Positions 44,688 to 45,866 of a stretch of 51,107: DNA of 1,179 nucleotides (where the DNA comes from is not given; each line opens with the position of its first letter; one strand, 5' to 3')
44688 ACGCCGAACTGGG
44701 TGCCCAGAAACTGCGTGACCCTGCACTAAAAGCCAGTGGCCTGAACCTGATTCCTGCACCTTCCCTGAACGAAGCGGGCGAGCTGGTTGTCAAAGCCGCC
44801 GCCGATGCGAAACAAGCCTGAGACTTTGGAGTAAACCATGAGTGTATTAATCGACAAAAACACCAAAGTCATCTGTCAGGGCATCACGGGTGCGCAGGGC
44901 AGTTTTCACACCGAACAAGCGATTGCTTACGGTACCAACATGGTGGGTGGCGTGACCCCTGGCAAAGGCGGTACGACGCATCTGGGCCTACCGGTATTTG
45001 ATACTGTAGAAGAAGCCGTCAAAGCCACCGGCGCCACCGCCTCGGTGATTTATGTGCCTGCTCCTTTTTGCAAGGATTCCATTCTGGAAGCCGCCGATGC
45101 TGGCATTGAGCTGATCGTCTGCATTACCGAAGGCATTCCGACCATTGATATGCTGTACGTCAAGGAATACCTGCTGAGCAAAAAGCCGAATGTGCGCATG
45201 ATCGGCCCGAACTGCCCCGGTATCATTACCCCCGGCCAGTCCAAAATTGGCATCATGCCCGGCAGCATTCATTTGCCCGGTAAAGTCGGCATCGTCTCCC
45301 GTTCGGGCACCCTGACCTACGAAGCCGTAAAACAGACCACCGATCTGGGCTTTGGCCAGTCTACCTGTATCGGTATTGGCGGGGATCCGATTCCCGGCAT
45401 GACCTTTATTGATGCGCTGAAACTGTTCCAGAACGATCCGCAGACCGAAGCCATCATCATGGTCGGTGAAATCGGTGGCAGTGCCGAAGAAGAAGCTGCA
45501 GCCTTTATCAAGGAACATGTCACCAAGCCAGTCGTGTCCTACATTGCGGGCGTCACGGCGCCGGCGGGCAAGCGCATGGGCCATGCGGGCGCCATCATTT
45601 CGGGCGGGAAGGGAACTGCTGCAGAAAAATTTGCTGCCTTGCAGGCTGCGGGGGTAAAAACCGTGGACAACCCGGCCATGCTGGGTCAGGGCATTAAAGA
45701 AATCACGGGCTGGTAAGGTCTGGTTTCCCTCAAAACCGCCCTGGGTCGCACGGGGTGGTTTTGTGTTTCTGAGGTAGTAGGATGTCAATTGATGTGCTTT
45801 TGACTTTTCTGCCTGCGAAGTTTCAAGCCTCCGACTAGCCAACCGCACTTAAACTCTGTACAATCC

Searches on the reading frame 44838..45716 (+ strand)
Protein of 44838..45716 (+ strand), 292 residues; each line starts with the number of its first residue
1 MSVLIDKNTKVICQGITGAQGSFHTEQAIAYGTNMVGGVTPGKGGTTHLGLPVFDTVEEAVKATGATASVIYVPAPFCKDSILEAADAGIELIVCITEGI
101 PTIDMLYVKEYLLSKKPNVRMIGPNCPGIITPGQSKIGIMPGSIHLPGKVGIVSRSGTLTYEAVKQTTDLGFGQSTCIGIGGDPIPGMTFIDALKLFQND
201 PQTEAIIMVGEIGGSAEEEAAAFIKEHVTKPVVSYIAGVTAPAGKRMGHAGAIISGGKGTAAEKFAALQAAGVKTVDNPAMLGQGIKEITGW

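Call 54: list_cluster_members(proteins=[window:44838-45716:+, window:43589-44821:+, window:7753-8421:+, window:16110-16646:+, window:10962-12323:+, window:41671-43107:+])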
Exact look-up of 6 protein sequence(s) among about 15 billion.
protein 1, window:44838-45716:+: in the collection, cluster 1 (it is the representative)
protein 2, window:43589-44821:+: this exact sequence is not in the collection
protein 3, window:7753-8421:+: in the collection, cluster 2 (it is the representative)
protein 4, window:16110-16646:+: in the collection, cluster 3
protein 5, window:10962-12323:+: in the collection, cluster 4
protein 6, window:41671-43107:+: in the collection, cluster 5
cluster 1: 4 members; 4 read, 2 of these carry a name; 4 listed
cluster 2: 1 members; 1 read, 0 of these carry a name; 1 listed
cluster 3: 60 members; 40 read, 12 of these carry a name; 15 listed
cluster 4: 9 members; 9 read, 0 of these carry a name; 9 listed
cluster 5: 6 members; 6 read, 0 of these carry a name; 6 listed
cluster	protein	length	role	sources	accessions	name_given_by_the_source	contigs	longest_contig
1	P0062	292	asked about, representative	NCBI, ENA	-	-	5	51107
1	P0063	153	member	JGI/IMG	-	succinyl-CoA synthetase alpha subunit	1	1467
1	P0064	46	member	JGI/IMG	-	succinyl-CoA synthetase alpha subunit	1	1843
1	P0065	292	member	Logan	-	-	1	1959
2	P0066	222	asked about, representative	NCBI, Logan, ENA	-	-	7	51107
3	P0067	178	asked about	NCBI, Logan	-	-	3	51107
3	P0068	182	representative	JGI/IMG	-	NADH-quinone oxidoreductase subunit I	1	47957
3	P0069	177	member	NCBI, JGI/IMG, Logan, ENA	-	NADH-quinone oxidoreductase subunit I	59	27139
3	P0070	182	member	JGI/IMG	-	NADH-quinone oxidoreductase subunit I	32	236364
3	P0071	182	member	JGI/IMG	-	NADH-quinone oxidoreductase subunit I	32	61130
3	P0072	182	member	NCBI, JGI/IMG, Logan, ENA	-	NADH-quinone oxidoreductase subunit I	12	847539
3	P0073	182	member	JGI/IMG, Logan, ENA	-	NADH-quinone oxidoreductase subunit I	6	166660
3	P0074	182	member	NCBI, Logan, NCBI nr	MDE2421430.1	MAG: NADH-quinone oxidoreductase subunit NuoI [Gammaproteobacteria bacterium] | NADH-quinone oxidoreductase subunit NuoI [Gammaproteobacteria bacterium]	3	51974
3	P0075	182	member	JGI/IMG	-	NADH-quinone oxidoreductase subunit I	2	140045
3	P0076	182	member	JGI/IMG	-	NADH-quinone oxidoreductase subunit I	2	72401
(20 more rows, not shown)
